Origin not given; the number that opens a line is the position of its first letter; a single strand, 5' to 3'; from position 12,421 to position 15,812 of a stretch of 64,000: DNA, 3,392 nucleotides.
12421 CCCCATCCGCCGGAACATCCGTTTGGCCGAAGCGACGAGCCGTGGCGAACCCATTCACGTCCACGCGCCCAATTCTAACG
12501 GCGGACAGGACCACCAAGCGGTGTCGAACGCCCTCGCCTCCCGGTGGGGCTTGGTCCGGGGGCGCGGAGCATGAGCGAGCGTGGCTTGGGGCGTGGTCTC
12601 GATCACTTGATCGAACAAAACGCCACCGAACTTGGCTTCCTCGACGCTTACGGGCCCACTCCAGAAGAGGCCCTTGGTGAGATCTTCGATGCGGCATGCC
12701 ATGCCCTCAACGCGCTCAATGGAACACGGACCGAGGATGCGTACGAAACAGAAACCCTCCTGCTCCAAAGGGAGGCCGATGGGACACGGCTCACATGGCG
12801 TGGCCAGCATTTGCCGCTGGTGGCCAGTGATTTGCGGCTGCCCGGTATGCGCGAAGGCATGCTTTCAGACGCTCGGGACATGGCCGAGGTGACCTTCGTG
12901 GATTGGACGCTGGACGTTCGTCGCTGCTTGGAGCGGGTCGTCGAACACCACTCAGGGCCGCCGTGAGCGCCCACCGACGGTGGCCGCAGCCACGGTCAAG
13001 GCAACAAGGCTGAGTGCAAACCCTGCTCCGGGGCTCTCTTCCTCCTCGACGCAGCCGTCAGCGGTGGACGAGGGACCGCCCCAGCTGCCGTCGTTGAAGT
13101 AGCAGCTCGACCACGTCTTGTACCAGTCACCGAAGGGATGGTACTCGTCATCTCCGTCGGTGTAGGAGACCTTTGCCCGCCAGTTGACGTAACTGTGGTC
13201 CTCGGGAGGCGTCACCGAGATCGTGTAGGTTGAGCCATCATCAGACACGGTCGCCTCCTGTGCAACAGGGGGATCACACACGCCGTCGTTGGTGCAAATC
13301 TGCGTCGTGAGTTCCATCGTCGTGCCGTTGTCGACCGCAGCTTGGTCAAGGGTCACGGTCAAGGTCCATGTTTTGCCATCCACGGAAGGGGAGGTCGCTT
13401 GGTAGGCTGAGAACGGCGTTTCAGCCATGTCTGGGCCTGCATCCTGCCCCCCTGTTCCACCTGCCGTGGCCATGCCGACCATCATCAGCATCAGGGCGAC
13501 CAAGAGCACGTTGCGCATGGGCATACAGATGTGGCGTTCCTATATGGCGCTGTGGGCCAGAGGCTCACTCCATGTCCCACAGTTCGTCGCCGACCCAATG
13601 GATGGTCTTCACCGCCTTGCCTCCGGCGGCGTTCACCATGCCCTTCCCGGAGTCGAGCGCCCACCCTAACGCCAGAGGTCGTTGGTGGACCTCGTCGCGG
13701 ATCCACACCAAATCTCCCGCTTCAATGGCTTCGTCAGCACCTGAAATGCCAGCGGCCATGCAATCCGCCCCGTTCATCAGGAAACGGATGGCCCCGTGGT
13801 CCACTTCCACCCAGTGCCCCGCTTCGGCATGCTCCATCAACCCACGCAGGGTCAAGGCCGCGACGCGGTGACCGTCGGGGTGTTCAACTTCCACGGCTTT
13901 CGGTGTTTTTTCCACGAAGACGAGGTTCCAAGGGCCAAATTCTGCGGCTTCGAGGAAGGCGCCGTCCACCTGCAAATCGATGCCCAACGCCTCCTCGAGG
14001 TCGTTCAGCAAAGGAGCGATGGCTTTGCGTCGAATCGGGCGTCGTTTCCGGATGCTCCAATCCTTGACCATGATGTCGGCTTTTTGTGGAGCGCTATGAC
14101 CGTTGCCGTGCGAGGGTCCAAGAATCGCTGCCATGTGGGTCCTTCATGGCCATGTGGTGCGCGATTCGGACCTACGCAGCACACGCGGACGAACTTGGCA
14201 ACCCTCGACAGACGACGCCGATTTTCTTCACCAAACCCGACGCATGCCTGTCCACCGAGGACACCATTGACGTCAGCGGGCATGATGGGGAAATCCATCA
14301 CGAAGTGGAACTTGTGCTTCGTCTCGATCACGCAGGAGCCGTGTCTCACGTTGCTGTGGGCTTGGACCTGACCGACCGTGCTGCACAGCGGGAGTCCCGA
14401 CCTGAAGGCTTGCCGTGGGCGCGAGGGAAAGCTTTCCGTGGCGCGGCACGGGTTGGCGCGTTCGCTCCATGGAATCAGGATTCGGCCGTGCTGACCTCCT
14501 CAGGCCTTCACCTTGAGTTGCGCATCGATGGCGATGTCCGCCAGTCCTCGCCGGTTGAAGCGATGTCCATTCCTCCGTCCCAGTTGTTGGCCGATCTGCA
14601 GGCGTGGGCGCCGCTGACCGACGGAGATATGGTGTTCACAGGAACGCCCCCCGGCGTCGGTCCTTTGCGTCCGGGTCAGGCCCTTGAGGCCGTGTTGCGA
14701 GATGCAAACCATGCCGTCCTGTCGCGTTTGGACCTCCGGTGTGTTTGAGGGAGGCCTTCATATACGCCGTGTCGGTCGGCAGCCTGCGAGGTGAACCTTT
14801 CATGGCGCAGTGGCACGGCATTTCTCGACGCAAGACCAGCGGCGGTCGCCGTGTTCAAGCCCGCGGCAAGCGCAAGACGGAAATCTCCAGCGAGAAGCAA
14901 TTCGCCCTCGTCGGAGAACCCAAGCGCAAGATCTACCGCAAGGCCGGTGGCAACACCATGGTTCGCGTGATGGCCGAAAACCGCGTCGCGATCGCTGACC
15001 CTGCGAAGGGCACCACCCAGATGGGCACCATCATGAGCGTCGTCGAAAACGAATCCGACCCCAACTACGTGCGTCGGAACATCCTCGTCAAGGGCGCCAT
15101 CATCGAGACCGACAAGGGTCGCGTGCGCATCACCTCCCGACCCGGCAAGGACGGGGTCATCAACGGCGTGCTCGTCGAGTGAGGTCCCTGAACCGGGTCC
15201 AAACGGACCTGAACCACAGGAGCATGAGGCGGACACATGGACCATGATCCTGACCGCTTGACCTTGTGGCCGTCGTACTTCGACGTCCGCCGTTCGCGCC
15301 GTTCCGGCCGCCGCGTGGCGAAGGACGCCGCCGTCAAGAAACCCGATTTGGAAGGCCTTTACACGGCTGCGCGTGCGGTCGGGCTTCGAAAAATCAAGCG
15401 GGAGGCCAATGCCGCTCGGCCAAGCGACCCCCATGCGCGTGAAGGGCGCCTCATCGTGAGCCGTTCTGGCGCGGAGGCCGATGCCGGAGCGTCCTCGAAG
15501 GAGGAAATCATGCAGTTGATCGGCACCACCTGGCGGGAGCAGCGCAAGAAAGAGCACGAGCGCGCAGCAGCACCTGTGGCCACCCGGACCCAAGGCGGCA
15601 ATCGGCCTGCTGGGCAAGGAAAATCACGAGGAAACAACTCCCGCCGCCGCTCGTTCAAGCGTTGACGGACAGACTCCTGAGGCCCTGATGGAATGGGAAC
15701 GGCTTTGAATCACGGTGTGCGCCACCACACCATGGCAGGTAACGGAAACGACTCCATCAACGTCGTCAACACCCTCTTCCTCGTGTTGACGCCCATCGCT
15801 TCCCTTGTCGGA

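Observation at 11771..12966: ParA/Soj ATPase translationally coupled to a mini-ParB that keeps only the ATPase-stimulating N-terminal peptide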

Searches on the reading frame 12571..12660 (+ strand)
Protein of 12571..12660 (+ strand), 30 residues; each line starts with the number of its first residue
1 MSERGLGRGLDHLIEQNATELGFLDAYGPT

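Call 40: search_solved_structures(query=window:12571-12660:+, max_evalue=10, show_alignments=5)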
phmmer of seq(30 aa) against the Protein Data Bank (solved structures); distinct sequences matched with E-value up to 10: 0.

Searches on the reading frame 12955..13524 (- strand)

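Call 3: search_protein_families(library=pfam, proteins=[window:12955-13524:-], max_evalue=1)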
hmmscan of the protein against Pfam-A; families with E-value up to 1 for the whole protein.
window:12955-13524:- (190 aa): 2 families
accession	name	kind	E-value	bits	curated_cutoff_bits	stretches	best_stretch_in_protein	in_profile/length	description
PF11412.14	DsbD_N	-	0.0013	19.2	25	1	54-93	79-117/119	Thiol:disulfide interchange protein DsbD, N-terminal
PF01536.21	SAM_decarbox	-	0.23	10.9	22.2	1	93-123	241-271/343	Adenosylmethionine decarboxylase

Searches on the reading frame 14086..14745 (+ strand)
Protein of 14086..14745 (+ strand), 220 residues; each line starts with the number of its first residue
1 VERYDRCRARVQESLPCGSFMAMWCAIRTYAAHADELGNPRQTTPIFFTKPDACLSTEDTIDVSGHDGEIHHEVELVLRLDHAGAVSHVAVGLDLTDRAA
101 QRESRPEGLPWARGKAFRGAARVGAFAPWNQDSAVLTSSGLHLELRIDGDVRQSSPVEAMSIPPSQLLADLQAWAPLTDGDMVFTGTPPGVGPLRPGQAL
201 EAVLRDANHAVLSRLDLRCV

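Call 78: search_protein_families(library=pfam, proteins=[window:14086-14745:+], max_evalue=0.001)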
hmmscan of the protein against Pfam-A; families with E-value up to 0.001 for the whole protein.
window:14086-14745:+ (220 aa): 2 families
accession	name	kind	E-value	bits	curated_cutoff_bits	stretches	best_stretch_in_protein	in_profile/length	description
PF01557.24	FAA_hydrolase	-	1.7e-27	96.9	23.9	1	23-202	2-201/214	Fumarylacetoacetate (FAA) hydrolase C-terminal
PF11010.13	DUF2848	-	1.2e-06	28.7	23.4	1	36-208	20-185/194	Protein of unknown function (DUF2848)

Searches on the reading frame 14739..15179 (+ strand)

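Call 78: search_protein_families(library=pfam, proteins=[window:14739-15179:+], max_evalue=0.001)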
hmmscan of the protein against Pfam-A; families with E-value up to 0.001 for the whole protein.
window:14739-15179:+ (147 aa): 1 family
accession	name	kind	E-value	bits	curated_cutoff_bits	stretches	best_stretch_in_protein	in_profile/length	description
PF01201.27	Ribosomal_S8e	-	1.4e-31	110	30.2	1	26-146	2-133/133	Ribosomal protein S8e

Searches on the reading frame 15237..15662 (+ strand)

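Call 78: search_protein_families(library=pfam, proteins=[window:15237-15662:+], max_evalue=0.001)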
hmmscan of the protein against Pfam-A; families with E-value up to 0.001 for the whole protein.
window:15237-15662:+ (142 aa): 1 family
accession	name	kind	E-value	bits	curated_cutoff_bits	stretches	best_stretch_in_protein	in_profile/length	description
PF01922.23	SRP19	-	1.2e-14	55.3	25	1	9-98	1-91/95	SRP19 protein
